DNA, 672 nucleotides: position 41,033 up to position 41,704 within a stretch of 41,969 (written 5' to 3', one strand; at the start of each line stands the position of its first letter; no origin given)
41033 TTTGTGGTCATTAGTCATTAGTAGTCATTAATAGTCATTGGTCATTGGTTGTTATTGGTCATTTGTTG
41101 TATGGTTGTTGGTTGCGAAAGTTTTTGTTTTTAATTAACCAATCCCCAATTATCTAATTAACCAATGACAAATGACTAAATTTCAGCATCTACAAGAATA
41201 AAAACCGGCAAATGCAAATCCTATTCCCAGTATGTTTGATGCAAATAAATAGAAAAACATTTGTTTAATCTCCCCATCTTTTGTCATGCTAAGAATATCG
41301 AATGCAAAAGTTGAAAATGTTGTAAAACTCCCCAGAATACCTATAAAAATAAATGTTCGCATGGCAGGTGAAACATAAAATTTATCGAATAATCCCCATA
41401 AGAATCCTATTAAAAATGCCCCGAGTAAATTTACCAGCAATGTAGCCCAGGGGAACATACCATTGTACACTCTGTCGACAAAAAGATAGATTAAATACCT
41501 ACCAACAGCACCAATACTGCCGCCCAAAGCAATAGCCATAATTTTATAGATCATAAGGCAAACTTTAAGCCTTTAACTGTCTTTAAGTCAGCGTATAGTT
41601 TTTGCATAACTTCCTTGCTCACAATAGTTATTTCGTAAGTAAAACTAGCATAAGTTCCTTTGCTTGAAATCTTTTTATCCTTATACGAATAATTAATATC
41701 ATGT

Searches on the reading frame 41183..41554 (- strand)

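Call 38: search_protein_families(library=pfam, proteins=[window:41183-41554:-], max_evalue=0.0001)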
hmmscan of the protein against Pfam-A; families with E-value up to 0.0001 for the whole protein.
window:41183-41554:- (123 aa): 1 family
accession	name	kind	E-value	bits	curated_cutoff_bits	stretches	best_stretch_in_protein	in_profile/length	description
PF02537.21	CRCB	-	2.3e-27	95.8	32.9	1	6-118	1-103/103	CrcB-like protein, Camphor Resistance (CrcB)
